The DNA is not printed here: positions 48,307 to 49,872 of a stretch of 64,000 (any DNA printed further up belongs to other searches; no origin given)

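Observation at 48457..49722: Orphan helical protein with two glycine-zipper hydrophobic hairpins in an AT-rich islet: candidate pore-forming or membrane-remodelling effector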

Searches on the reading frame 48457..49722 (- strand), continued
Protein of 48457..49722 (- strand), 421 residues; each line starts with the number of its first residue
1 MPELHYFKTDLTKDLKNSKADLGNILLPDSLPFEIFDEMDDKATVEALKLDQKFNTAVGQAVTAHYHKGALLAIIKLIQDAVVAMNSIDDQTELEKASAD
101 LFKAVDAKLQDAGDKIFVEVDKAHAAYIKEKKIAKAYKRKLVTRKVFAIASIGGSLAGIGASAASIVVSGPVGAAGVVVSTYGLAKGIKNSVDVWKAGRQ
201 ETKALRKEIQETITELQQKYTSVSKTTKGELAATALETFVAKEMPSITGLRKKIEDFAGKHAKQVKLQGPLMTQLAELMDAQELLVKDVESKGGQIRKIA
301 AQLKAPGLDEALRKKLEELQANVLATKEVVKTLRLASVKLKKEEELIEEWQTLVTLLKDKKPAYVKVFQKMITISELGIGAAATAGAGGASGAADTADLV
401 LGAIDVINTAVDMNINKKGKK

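Call 71: search_dna_similar(query=window:48460-49722:-, collection=plasmids, mode=protein, max_evalue=0.01, max_rows=20)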
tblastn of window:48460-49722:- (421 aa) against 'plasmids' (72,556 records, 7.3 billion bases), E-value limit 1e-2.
No match.

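Call 73: find_homologous_proteins(query=A5, max_evalue=0.001)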
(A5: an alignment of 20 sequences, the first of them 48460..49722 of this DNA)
Query A5 (20 sequences) (421 aa, profile of the alignment): 2 proteins with E <= 0.001 among 8000 candidates.
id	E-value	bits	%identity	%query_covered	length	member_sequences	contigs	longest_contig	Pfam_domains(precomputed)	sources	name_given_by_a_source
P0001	2.0e-124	434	92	100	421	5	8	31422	-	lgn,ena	-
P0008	4.3e-114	400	22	67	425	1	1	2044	PF25764.2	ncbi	-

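Call 74: list_cluster_members(proteins=[L189:9998-11188:+, L186:10001-11221:+, L185:10001-11221:+, P0013, P0014, P0016, P0015])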
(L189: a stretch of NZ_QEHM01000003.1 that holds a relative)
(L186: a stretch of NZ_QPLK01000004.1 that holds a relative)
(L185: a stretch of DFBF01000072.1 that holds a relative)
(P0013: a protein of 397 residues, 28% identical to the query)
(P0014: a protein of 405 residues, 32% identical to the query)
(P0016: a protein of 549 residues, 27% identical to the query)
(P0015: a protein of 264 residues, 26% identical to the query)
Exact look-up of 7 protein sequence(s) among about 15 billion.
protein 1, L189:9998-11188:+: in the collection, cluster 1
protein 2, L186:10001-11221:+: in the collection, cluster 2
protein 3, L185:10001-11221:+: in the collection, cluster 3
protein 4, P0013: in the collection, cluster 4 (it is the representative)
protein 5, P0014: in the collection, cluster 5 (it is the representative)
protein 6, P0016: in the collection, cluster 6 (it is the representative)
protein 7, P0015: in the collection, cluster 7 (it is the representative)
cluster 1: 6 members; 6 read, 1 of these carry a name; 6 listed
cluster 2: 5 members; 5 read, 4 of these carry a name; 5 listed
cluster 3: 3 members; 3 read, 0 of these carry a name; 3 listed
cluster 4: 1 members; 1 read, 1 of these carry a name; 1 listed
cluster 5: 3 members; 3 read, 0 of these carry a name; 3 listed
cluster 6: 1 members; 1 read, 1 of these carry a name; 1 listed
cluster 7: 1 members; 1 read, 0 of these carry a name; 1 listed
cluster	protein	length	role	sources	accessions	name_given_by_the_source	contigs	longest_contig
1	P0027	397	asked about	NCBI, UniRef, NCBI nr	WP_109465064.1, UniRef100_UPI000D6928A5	ATP-binding protein [Albibacillus kandeliae] | hypothetical protein n=1 Tax=Albibacillus kandeliae TaxID=2174228 RepID=UPI000D6928A5 | hypothetical protein [Albibacillus kandeliae]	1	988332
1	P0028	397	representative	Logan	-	-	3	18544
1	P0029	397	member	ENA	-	-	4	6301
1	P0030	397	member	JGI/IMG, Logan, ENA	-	-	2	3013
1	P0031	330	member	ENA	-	-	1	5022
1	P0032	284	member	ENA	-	-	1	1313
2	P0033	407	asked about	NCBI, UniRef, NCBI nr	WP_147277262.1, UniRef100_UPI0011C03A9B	hypothetical protein [Rhodovulum sp. 12E13] | hypothetical protein n=1 Tax=Rhodovulum sp. 12E13 TaxID=2203891 RepID=UPI0011C03A9B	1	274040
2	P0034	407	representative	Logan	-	-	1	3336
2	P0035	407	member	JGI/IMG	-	peptidoglycan hydrolase CwlO-like protein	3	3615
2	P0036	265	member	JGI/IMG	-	peptidoglycan hydrolase CwlO-like protein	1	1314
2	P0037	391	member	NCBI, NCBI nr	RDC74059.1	hypothetical protein DLJ49_05125 [Rhodovulum sp. 12E13]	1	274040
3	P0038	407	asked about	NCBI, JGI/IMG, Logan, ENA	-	-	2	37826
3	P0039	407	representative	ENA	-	-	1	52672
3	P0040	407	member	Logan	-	-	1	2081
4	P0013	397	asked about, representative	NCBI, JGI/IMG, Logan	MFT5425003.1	MAG: flagellar biosynthesis chaperone FliJ [Phycisphaerales bacterium] | flagellar biosynthesis chaperone FliJ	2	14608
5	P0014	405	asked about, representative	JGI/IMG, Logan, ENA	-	-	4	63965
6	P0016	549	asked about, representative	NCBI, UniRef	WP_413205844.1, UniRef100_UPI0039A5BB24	hypothetical protein [Rhodospirillum sp. A1_3_36] | hypothetical protein n=1 Tax=Rhodospirillum sp. A1_3_36 TaxID=3391666 RepID=UPI0039A5BB24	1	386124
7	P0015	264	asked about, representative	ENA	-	-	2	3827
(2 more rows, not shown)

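Call 75: find_encoding_contigs(protein=P0014, flank=10000, max_places=2)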
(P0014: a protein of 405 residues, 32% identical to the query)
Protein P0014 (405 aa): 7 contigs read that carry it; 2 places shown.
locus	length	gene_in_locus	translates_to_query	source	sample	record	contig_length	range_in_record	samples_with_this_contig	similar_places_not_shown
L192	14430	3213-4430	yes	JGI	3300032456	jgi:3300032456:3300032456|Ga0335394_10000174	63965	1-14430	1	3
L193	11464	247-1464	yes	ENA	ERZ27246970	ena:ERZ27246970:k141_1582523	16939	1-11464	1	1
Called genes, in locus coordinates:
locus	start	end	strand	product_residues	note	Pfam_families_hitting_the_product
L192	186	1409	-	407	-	PF00069:Pkinase, PF07714:PK_Tyr_Ser-Thr, PF03109:ABC1 (weak)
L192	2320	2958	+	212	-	-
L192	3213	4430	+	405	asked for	-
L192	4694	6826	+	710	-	PF13598:DUF4139 (weak)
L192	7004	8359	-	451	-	PF07394:DUF1501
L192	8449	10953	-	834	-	PF22359:Big-like (faint), PF07583:PSCyt2, PF07587:PSD1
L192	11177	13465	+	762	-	PF00384:Molybdopterin, PF01568:Molydop_binding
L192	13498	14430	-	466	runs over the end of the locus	PF07394:DUF1501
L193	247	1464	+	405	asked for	-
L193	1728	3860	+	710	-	PF13598:DUF4139 (weak)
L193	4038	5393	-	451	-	PF07394:DUF1501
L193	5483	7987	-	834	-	PF22359:Big-like (faint), PF07583:PSCyt2, PF07587:PSD1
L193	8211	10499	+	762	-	PF00384:Molybdopterin, PF01568:Molydop_binding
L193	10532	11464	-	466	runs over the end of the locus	PF07394:DUF1501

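Call 76: find_encoding_contigs(protein=P0016, flank=10000, max_places=2)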
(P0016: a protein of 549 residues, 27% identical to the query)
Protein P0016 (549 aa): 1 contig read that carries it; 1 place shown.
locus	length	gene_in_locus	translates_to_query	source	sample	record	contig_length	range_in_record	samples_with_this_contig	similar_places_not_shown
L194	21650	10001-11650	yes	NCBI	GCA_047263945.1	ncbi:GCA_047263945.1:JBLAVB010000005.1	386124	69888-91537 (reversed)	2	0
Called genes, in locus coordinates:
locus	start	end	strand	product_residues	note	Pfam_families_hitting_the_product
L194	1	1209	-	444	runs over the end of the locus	PF05936:T6SS_VasE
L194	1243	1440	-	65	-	-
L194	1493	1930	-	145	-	PF12790:T6SS-SciN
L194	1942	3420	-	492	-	PF16697:Yop-YscD_cpl (weak), PF00498:FHA, PF20232:T6SS_FHA_C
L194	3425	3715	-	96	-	PF05488:PAAR_motif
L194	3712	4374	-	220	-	PF22011:DUF6931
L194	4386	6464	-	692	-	PF05954:Phage_GPD, PF04717:Phage_base_V, PF20093:DUF6484 (weak), PF22178:Gp5_trimer_C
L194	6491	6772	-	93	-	-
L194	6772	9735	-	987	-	PF05591:T6SS_VipA, PF05943:VipB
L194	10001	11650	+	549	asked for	-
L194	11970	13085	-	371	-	-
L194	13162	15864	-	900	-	PF13191:AAA_16 (weak), PF23569:NBD_SMAX1, PF00004:AAA (weak), PF17871:AAA_lid_9, PF00004:AAA (weak), PF07724:AAA_2, PF07728:AAA_5, PF10431:ClpB_D2-small, +3 more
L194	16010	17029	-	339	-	PF06996:T6SS_TssG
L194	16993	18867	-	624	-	PF05947:T6SS_TssF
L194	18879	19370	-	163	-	PF04965:GPW_gp25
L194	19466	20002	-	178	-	PF05638:T6SS_HCP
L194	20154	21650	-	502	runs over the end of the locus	PF05943:VipB, PF18945:VipB_2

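Call 89: find_related_loci(query=A4, collection=viral_contigs, flank=10000)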
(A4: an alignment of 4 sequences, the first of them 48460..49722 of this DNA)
Query A4 (421 aa) in viral_contigs; peptide patterns used: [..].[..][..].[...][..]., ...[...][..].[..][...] (x = any residue, [..] = any of these).
600 stretches matched a pattern, but none encodes a relative of the query by tblastn (E <= 1e-3).

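Call 90: find_related_loci(query=A3, collection=viral_contigs, flank=10000)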
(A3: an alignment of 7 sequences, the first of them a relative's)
Query A3 (407 aa) in viral_contigs; peptide patterns used: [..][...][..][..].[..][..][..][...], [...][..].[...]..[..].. (x = any residue, [..] = any of these).
55 stretches matched a pattern, but none encodes a relative of the query by tblastn (E <= 1e-3).

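Call 93: fold_search(model_id=the predicted structure, library=viral)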
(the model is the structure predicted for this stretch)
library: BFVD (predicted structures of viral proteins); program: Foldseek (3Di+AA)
matches with E <= 10: 301; with E <= 0.001: 0
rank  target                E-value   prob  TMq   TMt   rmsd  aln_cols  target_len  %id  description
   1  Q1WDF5                7.0e-02  0.20  0.16  0.07  52.6       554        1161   14  (no name in the UniProt tables at hand)
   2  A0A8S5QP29            7.4e-02  0.87  0.24  0.35  10.2       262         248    9  Uncharacterized protein [Siphoviridae sp. ctWhx86]
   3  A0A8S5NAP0            1.1e-01  0.15  0.14  0.08  34.7       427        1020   11  Minor tail protein [Siphoviridae sp. ctBmU27]
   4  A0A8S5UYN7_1          1.2e-01  0.25  0.18  0.11  57.6       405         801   17  Endosialidase chaperone [Siphoviridae sp. ctkKt3]
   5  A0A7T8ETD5            1.8e-01  0.51  0.22  0.28  17.7       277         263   11  (no name in the UniProt tables at hand)
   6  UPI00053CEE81         2.1e-01  0.95  0.26  0.54  14.6       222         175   12  (no name look-up for this kind of identifier)
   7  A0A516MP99            2.1e-01  0.14  0.16  0.11  28.6       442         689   11  (no name in the UniProt tables at hand)
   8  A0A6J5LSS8            2.2e-01  0.35  0.18  0.27  53.2       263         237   14  Internal virion protein [uncultured Caudovirales phage]
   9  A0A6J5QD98            2.6e-01  0.06  0.11  0.09  31.9       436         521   14  Uncharacterized protein [uncultured Caudovirales phage]
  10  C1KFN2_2              2.7e-01  0.25  0.16  0.08  34.6       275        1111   13  Putative tail fibre protein [Lactobacillus phage Lb338-1]
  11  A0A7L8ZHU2            2.9e-01  0.84  0.32  0.36  22.9       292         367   11  Toxic anion resistance protein [Escherichia phage VEcB]
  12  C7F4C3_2              3.2e-01  0.11  0.13  0.07  37.0       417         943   12  (no name in the UniProt tables at hand)
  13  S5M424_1              3.5e-01  0.13  0.18  0.08  24.7       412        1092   13  Tapemeasure protein [Bacillus phage Basilisk]
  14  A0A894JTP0            3.6e-01  0.16  0.18  0.20  34.5       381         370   12  (no name in the UniProt tables at hand)
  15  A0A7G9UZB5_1          3.6e-01  0.13  0.18  0.08  40.5       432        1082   15  Tape measure protein [Gordonia Phage Sephiroth]
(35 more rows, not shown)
